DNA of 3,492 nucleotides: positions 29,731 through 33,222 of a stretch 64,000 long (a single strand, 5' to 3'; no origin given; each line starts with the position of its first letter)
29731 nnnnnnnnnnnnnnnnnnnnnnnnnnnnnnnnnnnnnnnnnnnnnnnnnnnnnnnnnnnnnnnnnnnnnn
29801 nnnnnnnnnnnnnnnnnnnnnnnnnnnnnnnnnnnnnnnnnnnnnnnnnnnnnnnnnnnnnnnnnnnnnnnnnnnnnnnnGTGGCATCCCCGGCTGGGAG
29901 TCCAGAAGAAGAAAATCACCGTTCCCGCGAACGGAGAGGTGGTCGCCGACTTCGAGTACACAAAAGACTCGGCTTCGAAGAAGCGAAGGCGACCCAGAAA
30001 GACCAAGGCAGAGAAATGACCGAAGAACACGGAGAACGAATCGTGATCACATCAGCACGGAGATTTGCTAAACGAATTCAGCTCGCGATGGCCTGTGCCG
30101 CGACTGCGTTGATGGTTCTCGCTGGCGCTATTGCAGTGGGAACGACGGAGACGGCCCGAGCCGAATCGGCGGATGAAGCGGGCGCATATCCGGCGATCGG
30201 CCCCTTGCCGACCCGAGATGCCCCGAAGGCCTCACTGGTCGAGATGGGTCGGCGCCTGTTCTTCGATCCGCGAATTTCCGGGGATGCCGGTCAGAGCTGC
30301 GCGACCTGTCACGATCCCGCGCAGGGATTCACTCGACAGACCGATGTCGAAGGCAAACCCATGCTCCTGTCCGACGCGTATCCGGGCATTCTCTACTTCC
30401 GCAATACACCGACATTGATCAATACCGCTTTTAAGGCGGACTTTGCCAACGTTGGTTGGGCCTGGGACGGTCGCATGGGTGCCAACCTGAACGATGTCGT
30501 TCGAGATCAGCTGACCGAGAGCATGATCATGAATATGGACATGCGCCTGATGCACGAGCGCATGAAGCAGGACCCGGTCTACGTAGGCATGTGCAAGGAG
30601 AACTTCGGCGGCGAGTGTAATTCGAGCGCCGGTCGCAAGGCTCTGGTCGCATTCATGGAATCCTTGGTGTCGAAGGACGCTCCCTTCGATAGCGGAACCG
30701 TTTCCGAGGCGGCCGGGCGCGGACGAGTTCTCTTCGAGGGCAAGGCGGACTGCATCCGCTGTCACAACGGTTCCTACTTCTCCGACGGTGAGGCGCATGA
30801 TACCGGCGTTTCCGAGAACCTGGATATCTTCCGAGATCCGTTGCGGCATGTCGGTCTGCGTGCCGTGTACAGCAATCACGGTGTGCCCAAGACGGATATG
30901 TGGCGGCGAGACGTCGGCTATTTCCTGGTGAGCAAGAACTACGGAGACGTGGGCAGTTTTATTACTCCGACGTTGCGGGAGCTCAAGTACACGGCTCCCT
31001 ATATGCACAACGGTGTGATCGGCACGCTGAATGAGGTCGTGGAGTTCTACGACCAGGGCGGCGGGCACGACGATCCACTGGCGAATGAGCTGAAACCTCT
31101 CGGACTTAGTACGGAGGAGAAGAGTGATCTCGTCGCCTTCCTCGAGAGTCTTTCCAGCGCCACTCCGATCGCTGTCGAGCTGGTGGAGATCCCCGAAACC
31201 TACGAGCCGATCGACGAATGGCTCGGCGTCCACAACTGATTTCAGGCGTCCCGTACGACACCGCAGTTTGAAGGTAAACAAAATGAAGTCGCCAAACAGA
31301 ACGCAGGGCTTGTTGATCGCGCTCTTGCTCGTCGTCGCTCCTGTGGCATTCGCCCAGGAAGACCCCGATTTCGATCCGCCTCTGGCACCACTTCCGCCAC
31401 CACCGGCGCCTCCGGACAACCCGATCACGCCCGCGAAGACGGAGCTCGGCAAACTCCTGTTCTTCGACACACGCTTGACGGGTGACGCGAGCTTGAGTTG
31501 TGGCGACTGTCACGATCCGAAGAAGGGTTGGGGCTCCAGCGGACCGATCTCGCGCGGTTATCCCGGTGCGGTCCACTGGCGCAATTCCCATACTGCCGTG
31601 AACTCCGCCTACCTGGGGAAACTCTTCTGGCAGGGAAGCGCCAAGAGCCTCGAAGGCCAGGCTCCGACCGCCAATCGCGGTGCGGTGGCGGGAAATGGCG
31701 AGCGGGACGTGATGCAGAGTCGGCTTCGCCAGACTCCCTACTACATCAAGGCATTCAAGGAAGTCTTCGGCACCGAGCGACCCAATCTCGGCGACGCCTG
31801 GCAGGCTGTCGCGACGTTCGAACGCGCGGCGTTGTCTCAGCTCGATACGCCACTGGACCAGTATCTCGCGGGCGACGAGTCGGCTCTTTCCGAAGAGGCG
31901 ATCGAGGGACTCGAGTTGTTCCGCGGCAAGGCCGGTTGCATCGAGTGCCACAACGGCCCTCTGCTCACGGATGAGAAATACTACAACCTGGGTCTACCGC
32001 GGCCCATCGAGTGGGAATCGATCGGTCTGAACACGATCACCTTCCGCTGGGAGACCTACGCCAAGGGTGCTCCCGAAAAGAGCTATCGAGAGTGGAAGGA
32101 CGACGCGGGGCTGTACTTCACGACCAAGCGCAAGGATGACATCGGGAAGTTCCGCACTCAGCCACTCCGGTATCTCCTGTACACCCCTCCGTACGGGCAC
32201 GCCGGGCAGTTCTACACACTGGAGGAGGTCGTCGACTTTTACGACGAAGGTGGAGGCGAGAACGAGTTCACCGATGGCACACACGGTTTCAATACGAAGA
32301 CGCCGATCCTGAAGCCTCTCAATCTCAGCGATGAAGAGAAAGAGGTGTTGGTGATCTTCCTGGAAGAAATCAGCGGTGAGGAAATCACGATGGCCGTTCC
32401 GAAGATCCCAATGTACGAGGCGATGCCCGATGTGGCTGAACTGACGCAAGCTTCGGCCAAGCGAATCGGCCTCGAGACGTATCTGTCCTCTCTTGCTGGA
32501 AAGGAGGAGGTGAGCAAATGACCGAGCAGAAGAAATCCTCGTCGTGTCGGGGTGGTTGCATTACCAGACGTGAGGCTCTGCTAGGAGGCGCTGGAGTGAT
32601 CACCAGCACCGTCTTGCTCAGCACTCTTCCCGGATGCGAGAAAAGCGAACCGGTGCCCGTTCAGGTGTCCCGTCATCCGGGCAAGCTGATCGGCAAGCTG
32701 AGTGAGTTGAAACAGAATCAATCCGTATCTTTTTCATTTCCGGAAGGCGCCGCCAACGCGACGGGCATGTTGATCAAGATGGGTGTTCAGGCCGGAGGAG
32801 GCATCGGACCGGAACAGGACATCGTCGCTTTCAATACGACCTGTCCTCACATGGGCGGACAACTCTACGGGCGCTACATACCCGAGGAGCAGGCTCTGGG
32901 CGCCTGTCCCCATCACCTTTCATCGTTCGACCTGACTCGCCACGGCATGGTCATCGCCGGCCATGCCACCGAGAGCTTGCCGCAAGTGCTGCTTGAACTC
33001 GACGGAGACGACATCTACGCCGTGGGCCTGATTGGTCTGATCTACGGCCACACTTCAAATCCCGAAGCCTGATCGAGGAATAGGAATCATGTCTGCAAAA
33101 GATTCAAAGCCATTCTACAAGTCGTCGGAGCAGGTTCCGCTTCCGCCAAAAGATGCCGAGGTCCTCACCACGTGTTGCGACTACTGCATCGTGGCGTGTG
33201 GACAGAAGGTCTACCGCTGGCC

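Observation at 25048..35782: Eight-gene translationally coupled operon built around an AioBA/IdrBA-type Rieske-molybdopterin enzyme with two dihaem peroxidases and three uncharacterised secreted or outer-membrane partners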

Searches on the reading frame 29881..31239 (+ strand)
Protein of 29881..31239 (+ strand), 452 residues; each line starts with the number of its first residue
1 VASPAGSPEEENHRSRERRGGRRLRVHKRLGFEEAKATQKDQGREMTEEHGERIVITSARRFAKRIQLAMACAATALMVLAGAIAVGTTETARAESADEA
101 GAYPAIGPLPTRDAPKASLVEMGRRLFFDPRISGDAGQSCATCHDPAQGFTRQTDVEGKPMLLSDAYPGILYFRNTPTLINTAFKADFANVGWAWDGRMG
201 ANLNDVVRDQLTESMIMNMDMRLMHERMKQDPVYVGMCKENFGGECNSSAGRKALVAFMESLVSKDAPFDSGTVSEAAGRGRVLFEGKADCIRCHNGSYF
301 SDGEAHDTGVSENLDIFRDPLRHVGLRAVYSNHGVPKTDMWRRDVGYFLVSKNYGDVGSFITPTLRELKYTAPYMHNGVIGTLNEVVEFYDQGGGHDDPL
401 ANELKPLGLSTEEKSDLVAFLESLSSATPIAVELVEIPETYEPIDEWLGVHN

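Call 4: search_protein_families(library=pfam, proteins=[window:29881-31239:+], max_evalue=0.01)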
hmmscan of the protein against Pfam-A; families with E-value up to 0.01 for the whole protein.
window:29881-31239:+ (452 aa): 5 families
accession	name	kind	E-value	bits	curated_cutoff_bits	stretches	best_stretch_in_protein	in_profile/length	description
PF03150.19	CCP_MauG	-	1.5e-31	110.5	25.6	1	119-271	3-142/149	Di-haem cytochrome c peroxidase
PF00034.26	Cytochrom_C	-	0.00035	22.3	21.3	0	280-425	3-90/90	Cytochrome c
PF21419.2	RoxA-like_Cyt-c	-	0.0013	18.7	26.7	1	370-387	12-29/39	RoxA-like, cytochrome c-like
PF14522.11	Cytochrome_C7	-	0.0019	18.5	24.8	0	136-152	40-56/67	Cytochrome c7 and related cytochrome c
PF13442.11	Cytochrome_CBB3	-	0.0093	16.7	27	0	138-154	12-25/68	Cytochrome C oxidase, cbb3-type, subunit III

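Call 5: search_protein_families(library=ncbifam, proteins=[window:29881-31239:+], max_evalue=0.01)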
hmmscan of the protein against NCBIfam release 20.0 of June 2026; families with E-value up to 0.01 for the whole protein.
window:29881-31239:+ (452 aa): 7 families
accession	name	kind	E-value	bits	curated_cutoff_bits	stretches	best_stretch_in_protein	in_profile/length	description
TIGR03791.1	TTQ_mauG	equivalog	4.5e-51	173.8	443.85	2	120-318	6-199/291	tryptophan tryptophylquinone biosynthesis enzyme MauG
TIGR04039.1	MXAN_0977_Heme2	hypoth_equivalog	1.2e-42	146.2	362.85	1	118-426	10-323/336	MbnH family di-heme enzyme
TIGR03981.2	SAM_quin_mod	hypoth_equivalog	1.3e-20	73.7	340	3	339-390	307-358/411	His-Xaa-Ser system-associated MauG-like protein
NF052341.1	hydrazine_gamma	equivalog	4.5e-09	35.7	625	1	244-388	161-309/339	hydrazine synthase subunit gamma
NF052342.1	hydrazine_BC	exception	4.4e-08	31.8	1250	1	244-388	512-660/690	hydrazine synthase subunit beta-gamma fusion subunit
TIGR04484.1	thiosulf_SoxA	equivalog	0.00059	19.2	110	0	114-149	102-135/212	sulfur oxidation c-type cytochrome SoxA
NF040606.1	CytoC_perox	subfamily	0.0028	16.9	150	0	371-386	437-452/524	di-heme-cytochrome C peroxidase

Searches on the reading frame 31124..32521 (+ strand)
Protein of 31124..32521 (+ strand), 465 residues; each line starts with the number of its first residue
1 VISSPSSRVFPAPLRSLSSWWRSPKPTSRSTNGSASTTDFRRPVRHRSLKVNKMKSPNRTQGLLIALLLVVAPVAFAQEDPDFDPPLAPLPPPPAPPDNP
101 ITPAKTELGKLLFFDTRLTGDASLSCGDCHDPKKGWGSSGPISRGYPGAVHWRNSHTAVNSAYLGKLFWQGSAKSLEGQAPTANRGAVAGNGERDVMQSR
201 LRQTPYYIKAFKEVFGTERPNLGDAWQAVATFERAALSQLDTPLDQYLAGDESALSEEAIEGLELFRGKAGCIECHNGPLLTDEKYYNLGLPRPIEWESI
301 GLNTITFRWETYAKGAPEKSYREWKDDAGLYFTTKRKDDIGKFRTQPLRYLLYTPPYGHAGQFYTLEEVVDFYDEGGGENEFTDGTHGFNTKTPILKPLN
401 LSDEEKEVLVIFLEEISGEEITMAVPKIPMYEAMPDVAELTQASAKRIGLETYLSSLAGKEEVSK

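Call 4: search_protein_families(library=pfam, proteins=[window:31124-32521:+], max_evalue=0.01)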
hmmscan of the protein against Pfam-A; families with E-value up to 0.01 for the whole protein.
window:31124-32521:+ (465 aa): 1 family
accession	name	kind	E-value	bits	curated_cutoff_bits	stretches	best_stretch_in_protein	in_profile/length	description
PF03150.19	CCP_MauG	-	1.2e-33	117.3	25.6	1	103-252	1-148/149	Di-haem cytochrome c peroxidase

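Call 5: search_protein_families(library=ncbifam, proteins=[window:31124-32521:+], max_evalue=0.01)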
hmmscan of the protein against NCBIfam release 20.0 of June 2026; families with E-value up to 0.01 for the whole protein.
window:31124-32521:+ (465 aa): 3 families
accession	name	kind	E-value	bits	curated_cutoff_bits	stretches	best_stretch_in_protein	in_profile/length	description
TIGR04039.1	MXAN_0977_Heme2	hypoth_equivalog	2.3e-53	181.4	362.85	1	96-421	2-326/336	MbnH family di-heme enzyme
TIGR03791.1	TTQ_mauG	equivalog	9.2e-49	166.2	443.85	2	101-293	1-193/291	tryptophan tryptophylquinone biosynthesis enzyme MauG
TIGR03981.2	SAM_quin_mod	hypoth_equivalog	3.7e-29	101.8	340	3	216-293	223-301/411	His-Xaa-Ser system-associated MauG-like protein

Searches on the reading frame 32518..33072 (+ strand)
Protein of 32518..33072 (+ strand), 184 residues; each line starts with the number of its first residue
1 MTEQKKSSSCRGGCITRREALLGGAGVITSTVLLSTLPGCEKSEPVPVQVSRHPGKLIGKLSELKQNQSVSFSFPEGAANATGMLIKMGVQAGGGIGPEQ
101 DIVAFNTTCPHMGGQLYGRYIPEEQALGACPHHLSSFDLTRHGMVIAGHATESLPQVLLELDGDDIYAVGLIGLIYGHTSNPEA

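Call 4: search_protein_families(library=pfam, proteins=[window:32518-33072:+], max_evalue=0.01)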
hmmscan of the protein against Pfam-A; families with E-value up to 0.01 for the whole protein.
window:32518-33072:+ (184 aa): 1 family
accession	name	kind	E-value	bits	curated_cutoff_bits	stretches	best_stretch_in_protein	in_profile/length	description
PF00355.32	Rieske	-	2.6e-06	27.7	20.3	1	99-156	33-86/88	Rieske [2Fe-2S] domain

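Call 5: search_protein_families(library=ncbifam, proteins=[window:32518-33072:+], max_evalue=0.01)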
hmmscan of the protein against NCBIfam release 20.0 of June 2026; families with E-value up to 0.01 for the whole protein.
window:32518-33072:+ (184 aa): 4 families
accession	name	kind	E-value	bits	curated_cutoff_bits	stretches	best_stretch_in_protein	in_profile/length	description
TIGR02694.1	arsenite_ox_S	equivalog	7.6e-31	106.7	95.65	1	53-181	4-128/129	arsenate reductase (azurin) small subunit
TIGR03171.1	soxL2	equivalog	2.7e-07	29.9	582.1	1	126-180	231-288/321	Rieske iron-sulfur protein SoxL2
NF050121.1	bc1_QcrA_actin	exception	7.5e-07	29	275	1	100-163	238-299/319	cytochrome bc1 complex Rieske iron-sulfur subunit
NF007422.0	PRK09965.1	equivalog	0.0012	18.9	113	1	100-167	33-97/106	bifunctional 3-phenylpropionate/cinnamic acid dioxygenase ferredoxin subunit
